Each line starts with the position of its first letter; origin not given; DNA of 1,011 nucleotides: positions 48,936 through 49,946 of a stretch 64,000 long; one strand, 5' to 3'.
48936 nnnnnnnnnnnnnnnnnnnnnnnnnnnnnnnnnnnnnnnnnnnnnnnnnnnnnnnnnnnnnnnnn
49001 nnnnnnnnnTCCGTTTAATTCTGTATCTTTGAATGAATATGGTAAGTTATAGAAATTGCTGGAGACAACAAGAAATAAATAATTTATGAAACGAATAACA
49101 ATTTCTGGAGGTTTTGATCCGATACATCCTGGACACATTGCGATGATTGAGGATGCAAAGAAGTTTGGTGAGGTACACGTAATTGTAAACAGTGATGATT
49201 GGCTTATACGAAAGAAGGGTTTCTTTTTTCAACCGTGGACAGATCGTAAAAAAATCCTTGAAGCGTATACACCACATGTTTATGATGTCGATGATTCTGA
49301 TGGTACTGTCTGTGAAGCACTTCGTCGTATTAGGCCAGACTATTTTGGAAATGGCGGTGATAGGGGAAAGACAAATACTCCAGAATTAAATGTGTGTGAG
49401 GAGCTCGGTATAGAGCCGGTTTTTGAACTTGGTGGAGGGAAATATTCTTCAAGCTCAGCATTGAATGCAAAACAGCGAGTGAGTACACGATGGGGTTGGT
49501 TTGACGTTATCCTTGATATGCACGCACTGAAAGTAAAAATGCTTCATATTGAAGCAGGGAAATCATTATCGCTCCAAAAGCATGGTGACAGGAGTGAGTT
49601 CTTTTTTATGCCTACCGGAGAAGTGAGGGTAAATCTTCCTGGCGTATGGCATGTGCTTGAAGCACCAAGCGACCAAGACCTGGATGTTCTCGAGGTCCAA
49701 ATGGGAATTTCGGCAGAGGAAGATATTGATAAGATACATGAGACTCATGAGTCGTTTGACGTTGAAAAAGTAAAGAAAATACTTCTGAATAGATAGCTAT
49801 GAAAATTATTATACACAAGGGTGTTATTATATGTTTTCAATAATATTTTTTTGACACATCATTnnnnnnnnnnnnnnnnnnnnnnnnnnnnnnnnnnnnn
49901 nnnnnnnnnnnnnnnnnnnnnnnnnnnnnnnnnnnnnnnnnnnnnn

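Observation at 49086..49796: Non-canonical architecture: HIGH-motif cytidylyltransferase-like domain fused to a PMI-type cupin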

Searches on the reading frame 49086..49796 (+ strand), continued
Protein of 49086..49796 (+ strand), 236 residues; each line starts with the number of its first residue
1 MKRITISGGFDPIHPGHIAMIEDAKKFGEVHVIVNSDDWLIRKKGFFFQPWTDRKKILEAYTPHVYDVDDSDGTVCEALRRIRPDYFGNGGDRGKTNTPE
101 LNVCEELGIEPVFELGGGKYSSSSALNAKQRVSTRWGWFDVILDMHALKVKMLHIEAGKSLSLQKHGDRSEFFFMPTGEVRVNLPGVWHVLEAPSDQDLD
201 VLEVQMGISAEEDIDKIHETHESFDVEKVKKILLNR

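Call 91: find_encoding_contigs(protein=P0448, flank=10000, max_places=2)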
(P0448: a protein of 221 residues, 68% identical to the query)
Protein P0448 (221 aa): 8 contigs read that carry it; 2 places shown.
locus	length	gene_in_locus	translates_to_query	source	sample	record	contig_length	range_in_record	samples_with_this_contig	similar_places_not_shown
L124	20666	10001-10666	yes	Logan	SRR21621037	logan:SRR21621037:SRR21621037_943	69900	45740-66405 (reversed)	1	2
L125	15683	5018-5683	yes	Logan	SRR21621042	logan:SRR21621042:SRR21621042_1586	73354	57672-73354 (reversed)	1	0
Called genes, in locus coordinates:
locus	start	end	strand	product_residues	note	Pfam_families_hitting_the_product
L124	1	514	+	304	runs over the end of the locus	-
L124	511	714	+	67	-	-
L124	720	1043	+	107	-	-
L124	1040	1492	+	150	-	-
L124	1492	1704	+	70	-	-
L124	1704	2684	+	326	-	-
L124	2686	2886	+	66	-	-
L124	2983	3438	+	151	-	-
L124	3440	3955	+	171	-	-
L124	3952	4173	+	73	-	-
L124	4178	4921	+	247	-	PF04055:Radical_SAM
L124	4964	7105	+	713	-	PF00476:DNA_pol_A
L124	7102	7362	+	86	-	-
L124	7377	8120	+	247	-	-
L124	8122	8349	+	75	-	-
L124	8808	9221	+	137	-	-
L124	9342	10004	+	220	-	PF03592:Terminase_2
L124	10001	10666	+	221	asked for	PF01467:CTP_transf_like, PF01050:MannoseP_isomer (faint)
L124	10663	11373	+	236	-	PF03332:PMM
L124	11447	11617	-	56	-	-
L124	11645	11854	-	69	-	-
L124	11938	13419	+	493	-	PF17289:Terminase_6C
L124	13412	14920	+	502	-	PF13264:DUF4055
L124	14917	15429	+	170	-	-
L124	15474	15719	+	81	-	-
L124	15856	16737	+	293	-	-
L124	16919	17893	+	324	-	PF20036:Gp13-like (weak)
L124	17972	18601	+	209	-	-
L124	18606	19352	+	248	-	-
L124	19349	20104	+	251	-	-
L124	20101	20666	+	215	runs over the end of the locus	PF05050:Methyltransf_21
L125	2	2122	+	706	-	?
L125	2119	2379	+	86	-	-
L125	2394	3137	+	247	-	-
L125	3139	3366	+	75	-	-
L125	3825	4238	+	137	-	-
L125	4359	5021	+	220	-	PF03592:Terminase_2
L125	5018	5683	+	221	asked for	PF01467:CTP_transf_like, PF01050:MannoseP_isomer (faint)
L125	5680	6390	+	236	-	PF03332:PMM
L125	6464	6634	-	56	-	-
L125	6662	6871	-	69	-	-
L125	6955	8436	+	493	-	PF17289:Terminase_6C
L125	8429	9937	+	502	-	PF13264:DUF4055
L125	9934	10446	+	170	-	-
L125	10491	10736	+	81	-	-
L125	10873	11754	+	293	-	-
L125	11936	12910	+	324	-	PF20036:Gp13-like (weak)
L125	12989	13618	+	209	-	-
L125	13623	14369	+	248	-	-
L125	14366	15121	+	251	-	-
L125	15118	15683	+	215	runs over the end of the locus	PF05050:Methyltransf_21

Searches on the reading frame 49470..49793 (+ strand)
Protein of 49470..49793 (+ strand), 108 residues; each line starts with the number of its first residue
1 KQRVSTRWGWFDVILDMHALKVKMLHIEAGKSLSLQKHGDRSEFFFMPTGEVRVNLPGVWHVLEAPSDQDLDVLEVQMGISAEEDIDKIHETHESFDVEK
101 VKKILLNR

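Call 88: search_solved_structures(query=A6, max_evalue=1, show_alignments=3)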
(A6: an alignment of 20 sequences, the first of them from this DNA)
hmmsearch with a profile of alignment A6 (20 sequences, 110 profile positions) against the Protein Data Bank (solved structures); distinct sequences matched with E-value up to 1: 73 (the best 60 are shown).
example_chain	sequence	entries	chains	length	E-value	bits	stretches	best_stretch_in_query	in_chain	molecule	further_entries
7zvy_G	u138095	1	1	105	5.1e-07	33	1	25-93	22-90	Cupin_2 domain-containing protein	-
7zvm_A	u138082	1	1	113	5.4e-07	32.9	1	25-94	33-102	Mannose-6-phosphate isomerase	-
7zvy_E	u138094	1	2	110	5.7e-07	32.9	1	25-93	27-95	Cupin_2 domain-containing protein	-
7zvy_B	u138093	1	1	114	6.2e-07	32.7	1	25-93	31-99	Cupin_2 domain-containing protein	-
7zvy_A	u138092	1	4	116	6.4e-07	32.7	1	25-93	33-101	Cupin_2 domain-containing protein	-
5uqp_A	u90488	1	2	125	1.6e-06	31.4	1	29-92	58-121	Cupin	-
2gu9_A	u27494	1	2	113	4.3e-06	30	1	11-90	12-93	tetracenomycin polyketide synthesis protein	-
3h50_A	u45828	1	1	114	4.4e-06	30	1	11-90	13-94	Tetracenomycin polyketide synthesis protein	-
8awp_A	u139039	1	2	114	1.2e-05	28.5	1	14-90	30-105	Cupin_2 domain-containing protein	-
3d82_A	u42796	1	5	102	3.4e-05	27.1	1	12-91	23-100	Cupin 2, conserved barrel domain protein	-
8awo_A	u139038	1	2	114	3.7e-05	27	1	14-90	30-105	Cupin_2 domain-containing protein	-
1o4t_A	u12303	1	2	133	4.6e-05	26.7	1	24-92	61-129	putative oxalate decarboxylase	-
8awn_A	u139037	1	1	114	6e-05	26.3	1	14-90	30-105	Cupin_2 domain-containing protein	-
6a55_A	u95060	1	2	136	8e-05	25.9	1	27-89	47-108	Novel protein with potential Cupin domain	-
6a53_A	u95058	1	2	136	8.1e-05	25.9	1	27-89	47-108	Novel protein with potential Cupin domain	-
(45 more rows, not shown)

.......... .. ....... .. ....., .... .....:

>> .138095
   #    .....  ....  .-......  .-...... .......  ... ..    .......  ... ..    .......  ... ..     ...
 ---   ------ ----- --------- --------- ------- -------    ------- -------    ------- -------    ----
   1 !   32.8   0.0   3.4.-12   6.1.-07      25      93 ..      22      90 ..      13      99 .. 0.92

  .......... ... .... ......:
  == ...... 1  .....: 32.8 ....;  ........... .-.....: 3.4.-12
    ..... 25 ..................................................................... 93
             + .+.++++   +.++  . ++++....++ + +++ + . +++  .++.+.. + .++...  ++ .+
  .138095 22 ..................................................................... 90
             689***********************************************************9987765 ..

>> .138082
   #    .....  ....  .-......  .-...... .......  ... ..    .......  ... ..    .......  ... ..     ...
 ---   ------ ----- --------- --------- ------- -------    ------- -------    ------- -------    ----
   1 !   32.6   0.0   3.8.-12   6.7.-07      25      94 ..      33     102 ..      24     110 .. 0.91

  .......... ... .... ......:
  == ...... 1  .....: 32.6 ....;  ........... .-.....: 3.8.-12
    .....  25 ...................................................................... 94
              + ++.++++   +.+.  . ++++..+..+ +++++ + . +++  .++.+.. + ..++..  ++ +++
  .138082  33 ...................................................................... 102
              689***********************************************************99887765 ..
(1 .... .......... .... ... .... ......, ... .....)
